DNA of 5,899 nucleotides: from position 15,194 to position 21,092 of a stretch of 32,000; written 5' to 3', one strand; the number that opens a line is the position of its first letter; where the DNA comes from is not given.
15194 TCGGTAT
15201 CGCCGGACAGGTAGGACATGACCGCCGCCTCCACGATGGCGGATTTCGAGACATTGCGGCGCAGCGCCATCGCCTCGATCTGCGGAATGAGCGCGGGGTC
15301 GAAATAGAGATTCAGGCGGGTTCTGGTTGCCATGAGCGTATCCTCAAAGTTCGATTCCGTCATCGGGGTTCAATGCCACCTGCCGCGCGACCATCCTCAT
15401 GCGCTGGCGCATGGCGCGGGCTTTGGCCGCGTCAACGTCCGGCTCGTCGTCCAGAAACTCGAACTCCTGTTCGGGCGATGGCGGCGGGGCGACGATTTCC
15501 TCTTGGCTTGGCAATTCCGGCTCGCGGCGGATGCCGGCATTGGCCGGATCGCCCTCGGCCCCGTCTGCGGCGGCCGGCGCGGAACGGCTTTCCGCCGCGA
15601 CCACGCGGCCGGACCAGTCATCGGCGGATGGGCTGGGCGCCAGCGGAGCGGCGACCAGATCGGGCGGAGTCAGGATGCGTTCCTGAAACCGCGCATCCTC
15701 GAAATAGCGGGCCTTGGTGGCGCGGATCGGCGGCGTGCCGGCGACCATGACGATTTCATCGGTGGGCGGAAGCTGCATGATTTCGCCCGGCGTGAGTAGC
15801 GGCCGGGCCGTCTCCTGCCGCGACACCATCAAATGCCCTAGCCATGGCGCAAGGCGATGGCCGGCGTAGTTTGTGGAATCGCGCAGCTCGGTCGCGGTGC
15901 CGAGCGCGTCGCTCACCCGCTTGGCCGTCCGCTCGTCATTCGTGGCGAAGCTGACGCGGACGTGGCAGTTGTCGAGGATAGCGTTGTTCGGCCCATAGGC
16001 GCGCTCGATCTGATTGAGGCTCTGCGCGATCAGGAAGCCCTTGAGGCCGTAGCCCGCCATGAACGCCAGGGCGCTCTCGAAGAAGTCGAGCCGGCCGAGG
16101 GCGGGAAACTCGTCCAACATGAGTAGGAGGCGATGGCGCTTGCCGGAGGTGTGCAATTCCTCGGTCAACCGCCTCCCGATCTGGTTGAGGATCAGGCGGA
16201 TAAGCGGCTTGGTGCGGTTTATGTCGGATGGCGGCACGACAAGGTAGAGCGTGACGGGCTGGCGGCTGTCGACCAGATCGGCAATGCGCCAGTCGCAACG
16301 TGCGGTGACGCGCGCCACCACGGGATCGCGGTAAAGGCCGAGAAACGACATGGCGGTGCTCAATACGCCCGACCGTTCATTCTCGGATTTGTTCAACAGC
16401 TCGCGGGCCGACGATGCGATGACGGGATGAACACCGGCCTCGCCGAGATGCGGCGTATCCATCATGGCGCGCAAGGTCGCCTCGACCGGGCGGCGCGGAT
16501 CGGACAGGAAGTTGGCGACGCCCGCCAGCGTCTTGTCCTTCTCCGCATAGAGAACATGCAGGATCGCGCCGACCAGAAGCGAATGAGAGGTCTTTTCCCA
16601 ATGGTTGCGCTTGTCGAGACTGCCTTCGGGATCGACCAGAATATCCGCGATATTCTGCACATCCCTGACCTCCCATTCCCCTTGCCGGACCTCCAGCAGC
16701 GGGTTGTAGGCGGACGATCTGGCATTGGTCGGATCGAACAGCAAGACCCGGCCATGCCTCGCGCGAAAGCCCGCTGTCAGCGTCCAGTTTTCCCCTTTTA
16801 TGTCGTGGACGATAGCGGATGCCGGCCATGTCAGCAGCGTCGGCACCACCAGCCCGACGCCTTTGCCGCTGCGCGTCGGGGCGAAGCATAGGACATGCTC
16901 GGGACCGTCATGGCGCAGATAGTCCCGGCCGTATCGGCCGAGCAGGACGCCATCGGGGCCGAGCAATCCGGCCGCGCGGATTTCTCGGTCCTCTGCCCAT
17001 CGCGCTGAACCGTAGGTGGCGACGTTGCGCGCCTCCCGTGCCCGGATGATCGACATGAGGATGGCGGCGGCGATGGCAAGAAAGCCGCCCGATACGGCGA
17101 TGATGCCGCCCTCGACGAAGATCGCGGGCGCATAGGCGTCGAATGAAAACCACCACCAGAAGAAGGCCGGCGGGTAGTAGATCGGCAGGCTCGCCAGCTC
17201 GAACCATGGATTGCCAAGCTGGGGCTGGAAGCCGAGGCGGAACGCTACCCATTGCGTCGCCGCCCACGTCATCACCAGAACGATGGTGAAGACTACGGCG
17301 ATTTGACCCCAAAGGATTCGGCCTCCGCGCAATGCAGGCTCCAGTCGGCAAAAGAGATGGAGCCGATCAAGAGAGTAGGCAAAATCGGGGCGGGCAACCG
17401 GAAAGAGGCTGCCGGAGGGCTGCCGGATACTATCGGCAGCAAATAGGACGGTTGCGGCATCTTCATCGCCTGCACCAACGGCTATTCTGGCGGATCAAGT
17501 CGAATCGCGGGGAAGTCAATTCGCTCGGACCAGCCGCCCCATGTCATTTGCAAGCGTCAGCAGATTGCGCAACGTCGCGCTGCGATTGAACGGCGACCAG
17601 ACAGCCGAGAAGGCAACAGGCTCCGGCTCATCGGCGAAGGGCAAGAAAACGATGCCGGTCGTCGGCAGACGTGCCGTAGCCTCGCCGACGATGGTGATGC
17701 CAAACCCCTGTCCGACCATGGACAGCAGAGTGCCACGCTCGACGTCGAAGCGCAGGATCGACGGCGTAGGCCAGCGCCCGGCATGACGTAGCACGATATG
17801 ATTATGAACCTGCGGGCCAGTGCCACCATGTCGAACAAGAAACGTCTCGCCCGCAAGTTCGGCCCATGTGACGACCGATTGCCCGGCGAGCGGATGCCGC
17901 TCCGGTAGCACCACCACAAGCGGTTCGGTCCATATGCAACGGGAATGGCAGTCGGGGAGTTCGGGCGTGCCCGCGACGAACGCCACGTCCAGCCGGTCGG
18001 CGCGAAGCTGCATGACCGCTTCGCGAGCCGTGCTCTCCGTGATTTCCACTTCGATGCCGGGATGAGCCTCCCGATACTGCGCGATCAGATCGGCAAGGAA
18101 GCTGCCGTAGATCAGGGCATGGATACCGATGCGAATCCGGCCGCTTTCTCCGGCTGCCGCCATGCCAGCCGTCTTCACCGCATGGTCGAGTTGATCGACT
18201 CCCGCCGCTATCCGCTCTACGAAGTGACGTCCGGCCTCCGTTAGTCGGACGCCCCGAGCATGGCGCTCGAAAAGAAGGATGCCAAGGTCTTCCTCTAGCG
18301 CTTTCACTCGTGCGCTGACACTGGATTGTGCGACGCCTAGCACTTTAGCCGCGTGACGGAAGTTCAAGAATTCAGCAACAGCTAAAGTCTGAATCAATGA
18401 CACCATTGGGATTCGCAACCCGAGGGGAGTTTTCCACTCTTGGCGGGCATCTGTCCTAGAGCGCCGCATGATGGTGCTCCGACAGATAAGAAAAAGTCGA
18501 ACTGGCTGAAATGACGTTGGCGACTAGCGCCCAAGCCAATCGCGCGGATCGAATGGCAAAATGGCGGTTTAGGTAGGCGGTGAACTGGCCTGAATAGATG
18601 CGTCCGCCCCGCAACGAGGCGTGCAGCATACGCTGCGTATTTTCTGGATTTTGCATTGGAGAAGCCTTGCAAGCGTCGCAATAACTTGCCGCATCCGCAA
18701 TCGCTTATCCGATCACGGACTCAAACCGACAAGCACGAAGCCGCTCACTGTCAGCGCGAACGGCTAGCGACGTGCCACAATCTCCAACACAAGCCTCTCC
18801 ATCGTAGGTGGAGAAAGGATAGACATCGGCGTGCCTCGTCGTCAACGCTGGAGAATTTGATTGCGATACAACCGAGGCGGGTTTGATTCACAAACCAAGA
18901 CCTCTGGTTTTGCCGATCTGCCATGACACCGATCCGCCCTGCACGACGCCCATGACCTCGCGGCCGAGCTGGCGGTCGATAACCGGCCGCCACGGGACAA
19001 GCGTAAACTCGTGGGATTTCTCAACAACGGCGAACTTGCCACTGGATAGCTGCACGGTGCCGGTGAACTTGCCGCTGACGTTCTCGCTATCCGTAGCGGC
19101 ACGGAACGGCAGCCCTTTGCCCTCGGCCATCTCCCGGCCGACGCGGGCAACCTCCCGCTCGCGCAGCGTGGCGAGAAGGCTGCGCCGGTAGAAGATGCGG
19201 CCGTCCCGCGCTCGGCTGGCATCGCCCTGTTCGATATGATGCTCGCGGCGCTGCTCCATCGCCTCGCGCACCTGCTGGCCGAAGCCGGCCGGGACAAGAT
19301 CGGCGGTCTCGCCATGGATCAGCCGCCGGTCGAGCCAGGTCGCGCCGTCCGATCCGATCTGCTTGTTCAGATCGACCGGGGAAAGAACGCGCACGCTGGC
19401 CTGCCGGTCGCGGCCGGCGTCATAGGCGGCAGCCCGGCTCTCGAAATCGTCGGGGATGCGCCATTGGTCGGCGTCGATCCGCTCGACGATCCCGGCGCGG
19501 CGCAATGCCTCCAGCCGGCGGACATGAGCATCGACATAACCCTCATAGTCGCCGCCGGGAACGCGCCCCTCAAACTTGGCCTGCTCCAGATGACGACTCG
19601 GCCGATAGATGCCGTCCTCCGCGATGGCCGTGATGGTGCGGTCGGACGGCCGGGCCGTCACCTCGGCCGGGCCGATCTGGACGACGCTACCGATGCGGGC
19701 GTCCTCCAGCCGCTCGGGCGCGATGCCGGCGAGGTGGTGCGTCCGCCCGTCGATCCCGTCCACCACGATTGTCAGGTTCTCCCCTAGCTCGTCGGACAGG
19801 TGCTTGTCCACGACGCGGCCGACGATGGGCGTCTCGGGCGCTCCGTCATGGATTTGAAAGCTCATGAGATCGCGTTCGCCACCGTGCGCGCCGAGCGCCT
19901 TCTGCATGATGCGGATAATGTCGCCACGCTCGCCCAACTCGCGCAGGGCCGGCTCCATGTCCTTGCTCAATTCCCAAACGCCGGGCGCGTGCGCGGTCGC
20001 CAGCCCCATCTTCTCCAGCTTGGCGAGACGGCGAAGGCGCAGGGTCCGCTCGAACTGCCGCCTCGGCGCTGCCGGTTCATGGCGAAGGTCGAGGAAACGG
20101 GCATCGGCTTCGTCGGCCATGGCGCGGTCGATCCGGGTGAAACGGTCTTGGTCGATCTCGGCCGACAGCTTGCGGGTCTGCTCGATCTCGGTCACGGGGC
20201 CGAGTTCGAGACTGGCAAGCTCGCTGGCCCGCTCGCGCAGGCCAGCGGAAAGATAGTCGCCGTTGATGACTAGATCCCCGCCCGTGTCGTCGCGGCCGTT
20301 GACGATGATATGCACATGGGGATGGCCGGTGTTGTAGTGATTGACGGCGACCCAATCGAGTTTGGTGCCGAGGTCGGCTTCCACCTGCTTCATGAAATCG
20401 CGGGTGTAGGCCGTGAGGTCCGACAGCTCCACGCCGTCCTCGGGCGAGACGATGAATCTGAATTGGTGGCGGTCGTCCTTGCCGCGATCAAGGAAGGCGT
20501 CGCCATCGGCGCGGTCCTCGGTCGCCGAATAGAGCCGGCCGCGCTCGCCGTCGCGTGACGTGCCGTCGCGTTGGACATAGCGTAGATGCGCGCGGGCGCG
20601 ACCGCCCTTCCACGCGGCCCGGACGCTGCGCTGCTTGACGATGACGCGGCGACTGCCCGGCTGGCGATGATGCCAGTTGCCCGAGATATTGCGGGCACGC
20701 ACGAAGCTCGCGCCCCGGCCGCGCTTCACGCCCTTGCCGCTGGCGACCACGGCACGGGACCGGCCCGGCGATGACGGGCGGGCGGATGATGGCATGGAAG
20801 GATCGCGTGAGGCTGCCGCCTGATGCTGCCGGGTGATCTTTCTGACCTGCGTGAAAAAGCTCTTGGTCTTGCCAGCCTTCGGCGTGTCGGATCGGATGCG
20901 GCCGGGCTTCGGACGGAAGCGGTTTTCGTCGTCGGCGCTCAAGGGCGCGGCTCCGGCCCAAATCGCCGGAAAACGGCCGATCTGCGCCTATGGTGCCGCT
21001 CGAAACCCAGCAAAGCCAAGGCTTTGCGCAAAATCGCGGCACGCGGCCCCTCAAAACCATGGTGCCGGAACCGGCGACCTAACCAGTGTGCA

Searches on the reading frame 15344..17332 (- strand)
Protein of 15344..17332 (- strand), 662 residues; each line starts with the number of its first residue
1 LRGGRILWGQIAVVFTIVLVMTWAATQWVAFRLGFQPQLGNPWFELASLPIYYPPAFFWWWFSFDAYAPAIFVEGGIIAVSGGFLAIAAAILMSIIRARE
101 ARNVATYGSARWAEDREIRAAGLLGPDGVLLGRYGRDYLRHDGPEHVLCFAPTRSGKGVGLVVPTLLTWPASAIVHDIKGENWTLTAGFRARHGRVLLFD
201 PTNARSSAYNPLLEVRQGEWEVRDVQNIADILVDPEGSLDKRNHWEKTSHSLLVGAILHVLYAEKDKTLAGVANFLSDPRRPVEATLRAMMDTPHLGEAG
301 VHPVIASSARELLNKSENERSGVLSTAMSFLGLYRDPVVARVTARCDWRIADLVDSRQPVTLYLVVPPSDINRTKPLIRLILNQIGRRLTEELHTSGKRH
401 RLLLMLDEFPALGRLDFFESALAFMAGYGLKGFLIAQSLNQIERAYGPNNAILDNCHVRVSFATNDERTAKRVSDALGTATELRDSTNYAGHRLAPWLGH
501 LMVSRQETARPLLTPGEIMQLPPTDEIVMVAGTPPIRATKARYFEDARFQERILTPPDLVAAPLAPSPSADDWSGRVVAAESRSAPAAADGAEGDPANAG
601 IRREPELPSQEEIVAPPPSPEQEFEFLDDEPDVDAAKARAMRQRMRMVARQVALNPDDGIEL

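Call 54: search_protein_families(library=pfam, proteins=[window:15344-17332:-], max_evalue=0.00001)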
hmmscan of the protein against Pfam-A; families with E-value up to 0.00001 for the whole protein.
window:15344-17332:- (662 aa): 3 families
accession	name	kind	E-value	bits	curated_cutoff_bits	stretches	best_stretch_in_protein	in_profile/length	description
PF02534.20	T4SS-DNA_transf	-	8.1e-101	338.6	20.1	1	111-555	1-457/468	Type IV secretory system Conjugative DNA transfer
PF12696.13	TraG-D_C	-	5.5e-28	97.9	22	1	401-522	1-125/126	TraM recognition site of TraD and TraG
PF10412.15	TrwB_AAD_bind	-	9.7e-28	97.6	20.5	1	172-536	45-381/387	Type IV secretion-system coupling protein DNA-binding domain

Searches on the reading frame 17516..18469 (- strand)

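Call 54: search_protein_families(library=pfam, proteins=[window:17516-18469:-], max_evalue=0.00001)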
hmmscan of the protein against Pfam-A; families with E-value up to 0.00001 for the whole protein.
window:17516-18469:- (317 aa): 2 families
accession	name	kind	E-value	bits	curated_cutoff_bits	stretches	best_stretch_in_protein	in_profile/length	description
PF03466.25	LysR_substrate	-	9e-38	130.2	28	1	106-308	2-205/209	LysR substrate binding domain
PF00126.33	HTH_1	-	1e-17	64.3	26.6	1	29-81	8-60/60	Bacterial regulatory helix-turn-helix protein, lysR family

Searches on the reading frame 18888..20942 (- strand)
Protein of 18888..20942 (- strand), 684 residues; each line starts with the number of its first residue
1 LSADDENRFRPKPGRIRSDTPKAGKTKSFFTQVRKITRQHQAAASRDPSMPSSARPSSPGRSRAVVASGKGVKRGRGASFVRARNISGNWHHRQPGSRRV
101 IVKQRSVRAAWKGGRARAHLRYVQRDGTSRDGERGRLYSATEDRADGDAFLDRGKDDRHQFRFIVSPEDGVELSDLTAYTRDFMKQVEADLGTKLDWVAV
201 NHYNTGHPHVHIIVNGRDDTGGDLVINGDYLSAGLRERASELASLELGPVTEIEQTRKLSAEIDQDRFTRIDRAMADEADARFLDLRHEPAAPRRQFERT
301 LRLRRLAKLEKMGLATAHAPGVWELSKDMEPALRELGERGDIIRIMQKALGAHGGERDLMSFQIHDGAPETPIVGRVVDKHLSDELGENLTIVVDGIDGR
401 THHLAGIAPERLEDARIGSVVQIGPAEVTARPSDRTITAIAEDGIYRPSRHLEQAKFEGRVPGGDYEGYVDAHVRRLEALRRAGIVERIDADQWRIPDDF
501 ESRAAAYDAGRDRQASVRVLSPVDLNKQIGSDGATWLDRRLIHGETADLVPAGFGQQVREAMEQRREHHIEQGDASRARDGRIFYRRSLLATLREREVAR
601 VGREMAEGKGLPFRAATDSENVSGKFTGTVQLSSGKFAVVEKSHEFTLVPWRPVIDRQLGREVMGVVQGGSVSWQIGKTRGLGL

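Call 54: search_protein_families(library=pfam, proteins=[window:18888-20942:-], max_evalue=0.00001)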
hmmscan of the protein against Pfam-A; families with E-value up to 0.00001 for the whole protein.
window:18888-20942:- (684 aa): 2 families
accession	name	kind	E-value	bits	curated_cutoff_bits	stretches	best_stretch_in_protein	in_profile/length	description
PF11843.13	DUF3363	-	2.7e-149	497.8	28.4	1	303-683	2-375/375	Protein of unknown function (DUF3363)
PF03432.20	Relaxase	-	1.8e-06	28.7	24.6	1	160-222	47-106/132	MobA/VirD2-like, nuclease domain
